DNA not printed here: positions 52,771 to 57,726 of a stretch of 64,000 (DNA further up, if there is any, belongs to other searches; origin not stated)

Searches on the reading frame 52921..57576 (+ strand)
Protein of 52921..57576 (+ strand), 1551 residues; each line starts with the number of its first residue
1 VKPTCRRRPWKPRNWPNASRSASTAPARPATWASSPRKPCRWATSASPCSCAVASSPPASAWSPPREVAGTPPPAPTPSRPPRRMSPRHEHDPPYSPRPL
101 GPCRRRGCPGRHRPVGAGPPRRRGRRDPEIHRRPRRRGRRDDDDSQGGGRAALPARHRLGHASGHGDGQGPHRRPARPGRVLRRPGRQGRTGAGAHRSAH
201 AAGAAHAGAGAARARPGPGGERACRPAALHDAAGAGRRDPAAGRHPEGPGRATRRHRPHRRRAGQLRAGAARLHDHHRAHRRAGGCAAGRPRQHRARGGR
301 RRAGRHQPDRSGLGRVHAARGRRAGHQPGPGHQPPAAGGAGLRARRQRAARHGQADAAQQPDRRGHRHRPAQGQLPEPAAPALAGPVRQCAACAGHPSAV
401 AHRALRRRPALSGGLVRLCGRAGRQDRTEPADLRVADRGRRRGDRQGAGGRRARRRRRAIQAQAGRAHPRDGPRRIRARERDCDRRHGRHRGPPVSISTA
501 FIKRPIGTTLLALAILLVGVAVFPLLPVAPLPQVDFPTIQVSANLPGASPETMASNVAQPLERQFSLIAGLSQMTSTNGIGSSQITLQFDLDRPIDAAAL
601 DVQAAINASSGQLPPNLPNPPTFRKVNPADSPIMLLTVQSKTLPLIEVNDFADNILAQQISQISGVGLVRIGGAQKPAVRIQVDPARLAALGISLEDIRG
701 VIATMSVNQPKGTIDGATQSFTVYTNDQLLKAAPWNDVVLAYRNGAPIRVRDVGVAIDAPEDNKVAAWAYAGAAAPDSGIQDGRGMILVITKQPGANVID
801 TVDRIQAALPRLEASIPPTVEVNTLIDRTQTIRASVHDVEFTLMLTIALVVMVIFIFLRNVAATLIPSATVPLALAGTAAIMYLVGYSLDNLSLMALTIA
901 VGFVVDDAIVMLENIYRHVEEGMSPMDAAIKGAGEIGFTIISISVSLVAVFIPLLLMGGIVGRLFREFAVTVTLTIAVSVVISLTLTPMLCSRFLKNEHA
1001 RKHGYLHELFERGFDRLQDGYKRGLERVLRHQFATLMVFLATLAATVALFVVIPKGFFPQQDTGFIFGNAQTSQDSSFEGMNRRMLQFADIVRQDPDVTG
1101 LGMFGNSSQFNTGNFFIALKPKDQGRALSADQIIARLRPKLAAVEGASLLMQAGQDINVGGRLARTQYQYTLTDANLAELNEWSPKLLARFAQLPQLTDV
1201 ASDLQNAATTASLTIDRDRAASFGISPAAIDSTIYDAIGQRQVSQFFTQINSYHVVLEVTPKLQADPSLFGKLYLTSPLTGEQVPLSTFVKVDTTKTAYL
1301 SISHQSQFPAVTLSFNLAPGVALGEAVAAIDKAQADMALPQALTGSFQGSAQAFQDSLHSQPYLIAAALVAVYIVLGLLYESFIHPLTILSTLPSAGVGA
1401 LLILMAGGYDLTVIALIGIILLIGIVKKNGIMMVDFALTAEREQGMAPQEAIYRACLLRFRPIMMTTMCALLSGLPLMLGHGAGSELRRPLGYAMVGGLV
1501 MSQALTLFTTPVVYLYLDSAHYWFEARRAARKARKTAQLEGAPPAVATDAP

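Call 52: search_protein_families(library=pfam, proteins=[window:52921-57576:+])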
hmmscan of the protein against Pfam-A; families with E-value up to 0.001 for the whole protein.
window:52921-57576:+ (1551 aa): 2 families
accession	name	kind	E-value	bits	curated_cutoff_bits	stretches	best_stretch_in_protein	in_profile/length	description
PF00873.25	ACR_tran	-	0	1015.1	28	1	498-1517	2-1020/1021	AcrB/AcrD/AcrF family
PF03176.21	MMPL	-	2e-10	40.6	20.5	1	781-992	83-300/333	MMPL family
